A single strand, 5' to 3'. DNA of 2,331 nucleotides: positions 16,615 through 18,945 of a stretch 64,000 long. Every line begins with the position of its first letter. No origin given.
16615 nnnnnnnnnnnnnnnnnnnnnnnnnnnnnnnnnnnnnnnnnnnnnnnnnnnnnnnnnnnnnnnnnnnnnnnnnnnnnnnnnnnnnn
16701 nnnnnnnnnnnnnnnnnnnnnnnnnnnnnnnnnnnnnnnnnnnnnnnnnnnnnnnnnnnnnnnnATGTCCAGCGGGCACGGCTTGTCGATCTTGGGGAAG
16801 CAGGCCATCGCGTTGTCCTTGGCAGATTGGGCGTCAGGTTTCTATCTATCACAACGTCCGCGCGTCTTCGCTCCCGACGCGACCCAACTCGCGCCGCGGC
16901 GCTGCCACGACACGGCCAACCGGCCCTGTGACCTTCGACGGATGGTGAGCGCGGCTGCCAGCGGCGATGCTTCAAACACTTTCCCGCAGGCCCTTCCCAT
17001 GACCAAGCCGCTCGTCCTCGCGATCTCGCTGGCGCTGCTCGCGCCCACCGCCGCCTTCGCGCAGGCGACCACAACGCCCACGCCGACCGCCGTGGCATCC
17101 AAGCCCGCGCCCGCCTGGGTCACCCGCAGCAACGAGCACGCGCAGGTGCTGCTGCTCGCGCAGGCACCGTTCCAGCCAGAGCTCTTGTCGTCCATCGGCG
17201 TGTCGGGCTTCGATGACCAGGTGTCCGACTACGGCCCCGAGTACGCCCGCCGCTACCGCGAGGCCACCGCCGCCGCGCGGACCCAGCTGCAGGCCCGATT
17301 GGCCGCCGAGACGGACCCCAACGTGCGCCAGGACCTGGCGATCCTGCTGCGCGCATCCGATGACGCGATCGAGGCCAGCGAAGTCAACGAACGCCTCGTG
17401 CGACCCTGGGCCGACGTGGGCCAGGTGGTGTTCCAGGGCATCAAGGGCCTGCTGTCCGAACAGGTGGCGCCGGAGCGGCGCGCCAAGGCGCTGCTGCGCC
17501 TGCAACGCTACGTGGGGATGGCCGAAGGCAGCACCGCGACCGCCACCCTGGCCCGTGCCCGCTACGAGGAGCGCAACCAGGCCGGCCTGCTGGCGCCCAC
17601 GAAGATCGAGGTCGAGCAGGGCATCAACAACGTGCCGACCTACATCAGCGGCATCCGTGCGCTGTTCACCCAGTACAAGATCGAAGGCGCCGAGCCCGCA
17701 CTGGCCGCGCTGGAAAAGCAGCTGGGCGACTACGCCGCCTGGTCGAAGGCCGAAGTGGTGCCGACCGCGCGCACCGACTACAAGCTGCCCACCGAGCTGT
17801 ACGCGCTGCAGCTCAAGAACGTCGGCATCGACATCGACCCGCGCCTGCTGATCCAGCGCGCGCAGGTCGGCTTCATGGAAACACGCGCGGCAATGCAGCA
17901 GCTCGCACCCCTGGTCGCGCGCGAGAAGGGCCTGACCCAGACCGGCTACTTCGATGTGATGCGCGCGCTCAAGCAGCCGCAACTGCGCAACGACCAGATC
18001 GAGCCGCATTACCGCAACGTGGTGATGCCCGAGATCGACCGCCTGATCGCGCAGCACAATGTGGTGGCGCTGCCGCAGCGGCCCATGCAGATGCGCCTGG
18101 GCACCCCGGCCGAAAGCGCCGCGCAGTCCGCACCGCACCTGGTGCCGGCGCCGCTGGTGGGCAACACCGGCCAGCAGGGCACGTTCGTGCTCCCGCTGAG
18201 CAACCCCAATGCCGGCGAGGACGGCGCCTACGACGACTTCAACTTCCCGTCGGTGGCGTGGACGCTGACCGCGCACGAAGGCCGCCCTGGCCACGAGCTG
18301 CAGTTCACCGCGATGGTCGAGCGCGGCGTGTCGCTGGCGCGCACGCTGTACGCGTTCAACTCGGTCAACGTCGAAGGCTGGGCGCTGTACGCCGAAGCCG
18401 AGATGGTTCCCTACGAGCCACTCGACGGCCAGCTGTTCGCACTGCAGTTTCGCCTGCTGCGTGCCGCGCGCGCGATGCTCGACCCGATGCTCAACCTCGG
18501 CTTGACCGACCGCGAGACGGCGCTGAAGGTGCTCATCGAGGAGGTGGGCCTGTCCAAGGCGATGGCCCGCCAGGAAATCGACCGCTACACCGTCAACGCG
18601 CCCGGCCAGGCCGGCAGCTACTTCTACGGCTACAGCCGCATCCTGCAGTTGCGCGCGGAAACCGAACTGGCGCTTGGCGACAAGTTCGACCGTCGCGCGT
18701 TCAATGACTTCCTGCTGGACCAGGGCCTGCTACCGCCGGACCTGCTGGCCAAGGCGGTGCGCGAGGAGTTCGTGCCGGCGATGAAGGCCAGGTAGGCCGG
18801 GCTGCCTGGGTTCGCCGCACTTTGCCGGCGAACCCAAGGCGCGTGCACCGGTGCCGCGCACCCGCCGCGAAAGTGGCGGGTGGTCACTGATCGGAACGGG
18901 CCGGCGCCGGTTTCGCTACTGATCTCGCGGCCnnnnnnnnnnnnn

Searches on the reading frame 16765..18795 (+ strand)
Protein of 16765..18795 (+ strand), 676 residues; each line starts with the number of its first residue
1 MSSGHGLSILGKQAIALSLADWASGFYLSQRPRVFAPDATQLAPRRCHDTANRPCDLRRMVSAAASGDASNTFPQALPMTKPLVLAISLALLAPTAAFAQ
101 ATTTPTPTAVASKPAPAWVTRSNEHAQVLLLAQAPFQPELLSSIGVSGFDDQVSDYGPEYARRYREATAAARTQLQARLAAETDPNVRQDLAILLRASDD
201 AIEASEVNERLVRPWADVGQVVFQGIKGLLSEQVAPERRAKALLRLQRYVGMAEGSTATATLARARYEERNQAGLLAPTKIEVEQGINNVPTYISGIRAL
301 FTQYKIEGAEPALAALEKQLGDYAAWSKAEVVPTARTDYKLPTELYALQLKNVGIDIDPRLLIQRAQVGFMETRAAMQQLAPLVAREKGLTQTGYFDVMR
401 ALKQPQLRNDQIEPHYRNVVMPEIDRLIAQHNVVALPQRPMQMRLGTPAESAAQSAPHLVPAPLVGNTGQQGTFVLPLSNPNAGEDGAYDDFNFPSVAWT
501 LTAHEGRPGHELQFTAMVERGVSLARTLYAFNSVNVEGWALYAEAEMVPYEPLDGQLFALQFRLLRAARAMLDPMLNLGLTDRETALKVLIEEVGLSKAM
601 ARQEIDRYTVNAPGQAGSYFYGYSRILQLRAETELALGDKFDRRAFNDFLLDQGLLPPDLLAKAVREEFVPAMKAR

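Call 62: search_protein_families(library=pfam, proteins=[window:16765-18795:+], max_evalue=0.00001)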
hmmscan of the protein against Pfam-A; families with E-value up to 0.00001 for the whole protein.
window:16765-18795:+ (676 aa): 1 family
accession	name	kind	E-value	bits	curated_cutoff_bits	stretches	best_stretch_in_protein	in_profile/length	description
PF05960.17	DUF885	-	3.6e-82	278.1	32.4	1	138-665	1-532/532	Bacterial protein of unknown function (DUF885)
